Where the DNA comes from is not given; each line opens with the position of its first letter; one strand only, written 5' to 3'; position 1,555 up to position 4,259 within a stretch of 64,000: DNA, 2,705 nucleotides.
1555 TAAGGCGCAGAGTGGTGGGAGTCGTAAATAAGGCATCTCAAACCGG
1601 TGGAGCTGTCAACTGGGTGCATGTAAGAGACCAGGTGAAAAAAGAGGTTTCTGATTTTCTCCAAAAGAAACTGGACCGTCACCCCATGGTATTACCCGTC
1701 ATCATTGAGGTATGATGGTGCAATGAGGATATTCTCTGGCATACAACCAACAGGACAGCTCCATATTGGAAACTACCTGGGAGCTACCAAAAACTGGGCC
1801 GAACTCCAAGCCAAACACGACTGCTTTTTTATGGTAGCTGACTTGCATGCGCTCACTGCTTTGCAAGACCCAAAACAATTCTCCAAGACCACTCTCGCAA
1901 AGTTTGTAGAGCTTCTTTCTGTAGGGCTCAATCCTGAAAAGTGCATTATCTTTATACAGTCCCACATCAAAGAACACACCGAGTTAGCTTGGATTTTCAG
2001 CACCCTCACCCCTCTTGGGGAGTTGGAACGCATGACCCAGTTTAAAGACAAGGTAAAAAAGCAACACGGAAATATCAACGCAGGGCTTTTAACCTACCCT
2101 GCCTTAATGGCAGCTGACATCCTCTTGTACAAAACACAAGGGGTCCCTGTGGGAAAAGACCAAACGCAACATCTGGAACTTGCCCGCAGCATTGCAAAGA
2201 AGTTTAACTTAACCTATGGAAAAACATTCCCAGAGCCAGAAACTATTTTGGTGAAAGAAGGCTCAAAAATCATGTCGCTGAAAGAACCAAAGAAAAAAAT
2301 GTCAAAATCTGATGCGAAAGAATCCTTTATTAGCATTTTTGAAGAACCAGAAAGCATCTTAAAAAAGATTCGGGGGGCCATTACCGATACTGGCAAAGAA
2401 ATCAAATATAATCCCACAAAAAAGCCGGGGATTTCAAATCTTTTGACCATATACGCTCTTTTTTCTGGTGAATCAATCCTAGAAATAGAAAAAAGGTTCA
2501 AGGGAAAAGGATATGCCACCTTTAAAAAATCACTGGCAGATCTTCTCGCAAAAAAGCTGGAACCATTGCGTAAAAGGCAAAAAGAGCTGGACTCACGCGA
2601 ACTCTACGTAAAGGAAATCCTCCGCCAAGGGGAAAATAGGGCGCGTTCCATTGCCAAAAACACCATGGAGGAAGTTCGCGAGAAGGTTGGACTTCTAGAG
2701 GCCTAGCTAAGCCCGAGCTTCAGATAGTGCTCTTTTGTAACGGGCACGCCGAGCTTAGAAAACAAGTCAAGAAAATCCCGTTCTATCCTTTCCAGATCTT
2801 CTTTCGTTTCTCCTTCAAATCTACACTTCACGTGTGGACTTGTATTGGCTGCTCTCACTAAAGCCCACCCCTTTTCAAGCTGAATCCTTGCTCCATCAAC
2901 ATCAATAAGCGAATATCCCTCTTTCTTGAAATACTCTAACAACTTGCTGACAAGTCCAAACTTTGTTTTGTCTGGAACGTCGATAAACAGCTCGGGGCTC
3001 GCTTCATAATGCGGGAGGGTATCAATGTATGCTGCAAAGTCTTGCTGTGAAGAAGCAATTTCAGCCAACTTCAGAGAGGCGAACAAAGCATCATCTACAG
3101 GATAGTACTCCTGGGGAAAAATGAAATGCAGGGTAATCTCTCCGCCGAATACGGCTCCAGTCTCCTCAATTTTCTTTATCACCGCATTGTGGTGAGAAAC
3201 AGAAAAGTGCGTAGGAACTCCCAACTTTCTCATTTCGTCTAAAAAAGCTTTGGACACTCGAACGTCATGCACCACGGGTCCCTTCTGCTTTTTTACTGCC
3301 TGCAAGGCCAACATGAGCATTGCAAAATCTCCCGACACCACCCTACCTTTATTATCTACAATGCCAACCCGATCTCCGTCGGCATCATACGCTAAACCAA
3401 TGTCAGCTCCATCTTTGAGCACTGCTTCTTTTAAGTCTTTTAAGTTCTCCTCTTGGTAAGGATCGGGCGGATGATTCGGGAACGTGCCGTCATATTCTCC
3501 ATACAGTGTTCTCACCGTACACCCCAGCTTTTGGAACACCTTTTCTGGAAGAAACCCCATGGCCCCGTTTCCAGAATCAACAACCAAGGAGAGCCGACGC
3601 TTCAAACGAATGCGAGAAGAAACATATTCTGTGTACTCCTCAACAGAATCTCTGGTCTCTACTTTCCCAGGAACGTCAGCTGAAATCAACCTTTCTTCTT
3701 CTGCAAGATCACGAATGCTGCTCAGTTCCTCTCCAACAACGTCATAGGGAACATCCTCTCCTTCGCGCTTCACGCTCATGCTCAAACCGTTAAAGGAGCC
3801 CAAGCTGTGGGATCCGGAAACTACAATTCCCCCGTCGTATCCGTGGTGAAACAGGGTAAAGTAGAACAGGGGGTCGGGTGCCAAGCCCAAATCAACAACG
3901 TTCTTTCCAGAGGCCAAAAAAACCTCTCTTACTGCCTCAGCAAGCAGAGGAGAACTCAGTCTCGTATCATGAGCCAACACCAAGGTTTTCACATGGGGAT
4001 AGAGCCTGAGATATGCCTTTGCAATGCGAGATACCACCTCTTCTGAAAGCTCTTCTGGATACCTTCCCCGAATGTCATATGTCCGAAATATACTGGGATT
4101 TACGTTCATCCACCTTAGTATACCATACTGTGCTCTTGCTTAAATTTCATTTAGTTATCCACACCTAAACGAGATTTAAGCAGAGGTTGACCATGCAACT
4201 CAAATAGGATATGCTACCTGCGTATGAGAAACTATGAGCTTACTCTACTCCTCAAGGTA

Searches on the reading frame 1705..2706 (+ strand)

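Call 76: search_protein_families(library=pfam, proteins=[window:1705-2706:+], max_evalue=0.0001)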
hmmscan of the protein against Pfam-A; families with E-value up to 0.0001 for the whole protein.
window:1705-2706:+ (333 aa): 1 family
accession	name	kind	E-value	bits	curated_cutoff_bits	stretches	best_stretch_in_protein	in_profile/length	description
PF00579.31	tRNA-synt_1b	-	9.3e-74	248.8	21.1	1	5-283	4-289/292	tRNA synthetases class I (W and Y)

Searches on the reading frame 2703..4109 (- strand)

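Call 76: search_protein_families(library=pfam, proteins=[window:2703-4109:-], max_evalue=0.0001)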
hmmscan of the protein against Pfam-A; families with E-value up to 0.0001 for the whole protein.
window:2703-4109:- (468 aa): 4 families
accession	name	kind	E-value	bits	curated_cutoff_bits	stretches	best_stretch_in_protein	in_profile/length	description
PF02879.22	PGM_PMM_II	-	8.4e-24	84.5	29.3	1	158-255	2-103/103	Phosphoglucomutase/phosphomannomutase, alpha/beta/alpha domain II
PF02878.22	PGM_PMM_I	-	4e-23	82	22.5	1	7-114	3-114/138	Phosphoglucomutase/phosphomannomutase, alpha/beta/alpha domain I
PF02880.22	PGM_PMM_III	-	5.7e-12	46.2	20.7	1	260-362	2-108/115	Phosphoglucomutase/phosphomannomutase, alpha/beta/alpha domain III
PF00408.26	PGM_PMM_IV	-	5.5e-10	39.6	23.1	1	377-448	5-67/68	Phosphoglucomutase/phosphomannomutase, C-terminal domain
